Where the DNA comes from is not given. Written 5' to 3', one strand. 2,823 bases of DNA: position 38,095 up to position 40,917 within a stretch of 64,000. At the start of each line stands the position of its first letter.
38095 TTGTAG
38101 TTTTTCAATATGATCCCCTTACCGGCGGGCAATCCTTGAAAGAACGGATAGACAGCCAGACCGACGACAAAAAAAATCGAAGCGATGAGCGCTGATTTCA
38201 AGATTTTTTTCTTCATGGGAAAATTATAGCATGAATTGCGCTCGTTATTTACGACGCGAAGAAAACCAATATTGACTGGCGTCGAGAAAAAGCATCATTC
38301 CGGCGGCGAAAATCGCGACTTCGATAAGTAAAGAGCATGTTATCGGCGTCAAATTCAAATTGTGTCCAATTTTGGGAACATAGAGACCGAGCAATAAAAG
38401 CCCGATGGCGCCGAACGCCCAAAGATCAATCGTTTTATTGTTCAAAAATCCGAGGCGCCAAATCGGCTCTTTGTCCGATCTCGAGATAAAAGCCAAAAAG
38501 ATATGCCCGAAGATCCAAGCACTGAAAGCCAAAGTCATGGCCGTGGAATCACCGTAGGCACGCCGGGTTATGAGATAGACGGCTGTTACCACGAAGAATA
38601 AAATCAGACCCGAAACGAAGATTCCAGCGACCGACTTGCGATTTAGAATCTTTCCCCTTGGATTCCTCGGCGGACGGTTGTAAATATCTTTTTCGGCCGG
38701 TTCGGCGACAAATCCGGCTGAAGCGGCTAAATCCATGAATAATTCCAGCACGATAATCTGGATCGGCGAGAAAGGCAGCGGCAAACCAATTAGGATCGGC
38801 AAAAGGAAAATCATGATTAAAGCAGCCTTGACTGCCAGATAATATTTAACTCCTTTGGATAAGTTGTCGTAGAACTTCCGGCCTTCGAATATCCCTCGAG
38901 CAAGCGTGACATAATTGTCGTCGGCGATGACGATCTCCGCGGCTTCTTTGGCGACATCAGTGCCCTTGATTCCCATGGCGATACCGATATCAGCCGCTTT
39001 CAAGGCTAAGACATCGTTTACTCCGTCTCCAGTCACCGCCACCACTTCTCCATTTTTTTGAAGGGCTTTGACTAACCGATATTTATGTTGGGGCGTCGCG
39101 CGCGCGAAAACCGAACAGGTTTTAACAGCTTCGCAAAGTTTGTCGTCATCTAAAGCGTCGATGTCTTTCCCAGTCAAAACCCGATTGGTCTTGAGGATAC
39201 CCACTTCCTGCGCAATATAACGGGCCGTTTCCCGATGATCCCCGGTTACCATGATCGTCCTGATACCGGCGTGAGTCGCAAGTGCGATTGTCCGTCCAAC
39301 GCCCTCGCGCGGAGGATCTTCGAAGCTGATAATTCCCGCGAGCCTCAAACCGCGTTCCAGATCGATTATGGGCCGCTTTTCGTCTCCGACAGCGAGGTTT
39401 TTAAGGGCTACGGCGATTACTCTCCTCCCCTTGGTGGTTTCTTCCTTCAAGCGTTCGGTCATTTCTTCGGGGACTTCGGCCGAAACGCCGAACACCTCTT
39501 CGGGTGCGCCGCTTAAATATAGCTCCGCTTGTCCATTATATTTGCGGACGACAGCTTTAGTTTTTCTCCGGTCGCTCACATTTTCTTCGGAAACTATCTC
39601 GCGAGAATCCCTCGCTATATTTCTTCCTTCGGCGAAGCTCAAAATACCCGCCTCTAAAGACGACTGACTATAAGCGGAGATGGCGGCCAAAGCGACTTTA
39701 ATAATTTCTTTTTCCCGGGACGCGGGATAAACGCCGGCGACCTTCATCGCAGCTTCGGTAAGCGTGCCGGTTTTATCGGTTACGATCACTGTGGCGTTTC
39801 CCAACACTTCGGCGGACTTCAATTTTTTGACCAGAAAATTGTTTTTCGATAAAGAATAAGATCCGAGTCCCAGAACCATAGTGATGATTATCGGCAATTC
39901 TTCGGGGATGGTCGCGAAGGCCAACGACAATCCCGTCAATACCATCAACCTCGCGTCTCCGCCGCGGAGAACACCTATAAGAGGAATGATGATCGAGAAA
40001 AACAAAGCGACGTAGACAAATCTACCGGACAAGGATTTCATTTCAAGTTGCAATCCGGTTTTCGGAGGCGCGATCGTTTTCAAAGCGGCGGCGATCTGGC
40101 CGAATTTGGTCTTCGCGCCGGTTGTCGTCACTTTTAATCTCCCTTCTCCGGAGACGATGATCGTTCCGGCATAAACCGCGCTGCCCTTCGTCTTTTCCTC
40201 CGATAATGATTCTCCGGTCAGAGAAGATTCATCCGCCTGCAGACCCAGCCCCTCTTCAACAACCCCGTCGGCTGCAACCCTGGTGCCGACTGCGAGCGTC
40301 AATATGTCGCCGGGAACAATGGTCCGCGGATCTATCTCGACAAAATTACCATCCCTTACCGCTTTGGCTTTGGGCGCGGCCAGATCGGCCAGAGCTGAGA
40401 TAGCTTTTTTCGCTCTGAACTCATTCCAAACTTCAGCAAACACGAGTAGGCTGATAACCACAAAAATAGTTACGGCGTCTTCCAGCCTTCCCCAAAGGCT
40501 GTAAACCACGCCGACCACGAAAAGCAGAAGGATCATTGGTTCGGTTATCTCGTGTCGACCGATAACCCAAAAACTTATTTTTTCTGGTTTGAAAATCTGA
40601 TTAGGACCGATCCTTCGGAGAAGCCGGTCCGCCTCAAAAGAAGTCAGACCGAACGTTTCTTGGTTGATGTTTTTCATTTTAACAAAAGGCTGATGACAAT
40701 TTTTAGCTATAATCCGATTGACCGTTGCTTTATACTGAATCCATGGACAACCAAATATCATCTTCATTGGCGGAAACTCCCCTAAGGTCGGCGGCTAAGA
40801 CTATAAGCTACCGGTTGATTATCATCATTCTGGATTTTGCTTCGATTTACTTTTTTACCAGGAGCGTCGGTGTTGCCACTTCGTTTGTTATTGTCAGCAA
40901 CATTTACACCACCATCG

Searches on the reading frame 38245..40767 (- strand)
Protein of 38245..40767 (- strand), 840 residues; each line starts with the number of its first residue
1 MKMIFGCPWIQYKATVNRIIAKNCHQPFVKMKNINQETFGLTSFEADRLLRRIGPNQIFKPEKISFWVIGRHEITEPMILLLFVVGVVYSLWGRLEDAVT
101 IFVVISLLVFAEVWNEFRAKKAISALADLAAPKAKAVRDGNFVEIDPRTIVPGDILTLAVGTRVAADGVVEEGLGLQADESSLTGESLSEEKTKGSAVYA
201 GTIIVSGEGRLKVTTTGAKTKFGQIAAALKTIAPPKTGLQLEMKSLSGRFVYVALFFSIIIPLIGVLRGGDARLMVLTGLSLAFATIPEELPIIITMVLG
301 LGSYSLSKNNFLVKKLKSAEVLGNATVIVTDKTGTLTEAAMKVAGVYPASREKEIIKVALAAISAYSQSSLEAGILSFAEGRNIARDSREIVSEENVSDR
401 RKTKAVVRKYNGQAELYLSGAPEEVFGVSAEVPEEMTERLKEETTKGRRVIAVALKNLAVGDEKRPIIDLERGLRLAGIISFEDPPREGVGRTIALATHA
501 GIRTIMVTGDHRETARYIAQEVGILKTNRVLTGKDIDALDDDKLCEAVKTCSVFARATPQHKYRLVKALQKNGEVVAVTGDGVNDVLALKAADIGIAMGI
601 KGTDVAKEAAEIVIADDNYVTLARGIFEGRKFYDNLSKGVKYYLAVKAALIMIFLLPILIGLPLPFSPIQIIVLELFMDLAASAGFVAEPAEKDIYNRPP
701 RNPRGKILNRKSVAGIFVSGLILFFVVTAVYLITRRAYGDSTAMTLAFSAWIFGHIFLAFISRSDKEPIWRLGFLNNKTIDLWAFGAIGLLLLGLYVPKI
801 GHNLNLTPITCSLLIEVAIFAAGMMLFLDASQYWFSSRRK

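Call 92: search_protein_families(library=pfam, proteins=[window:38245-40767:-], max_evalue=0.00001)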
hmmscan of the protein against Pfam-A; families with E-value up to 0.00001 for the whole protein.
window:38245-40767:- (840 aa): 4 families
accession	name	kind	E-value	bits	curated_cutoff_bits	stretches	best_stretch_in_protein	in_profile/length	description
PF00122.25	E1-E2_ATPase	-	4.1e-45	153.9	28.1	1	129-309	2-181/181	E1-E2 ATPase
PF00689.26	Cation_ATPase_C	-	3.8e-35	121.7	27.3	1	663-831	1-172/175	Cation transporting ATPase, C-terminus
PF00702.32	Hydrolase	-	4.1e-20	73.4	26.4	1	327-593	3-191/191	haloacid dehalogenase-like hydrolase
PF00690.31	Cation_ATPase_N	-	3.6e-08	33.4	20.4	1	38-88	18-68/69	Cation transporter/ATPase, N-terminus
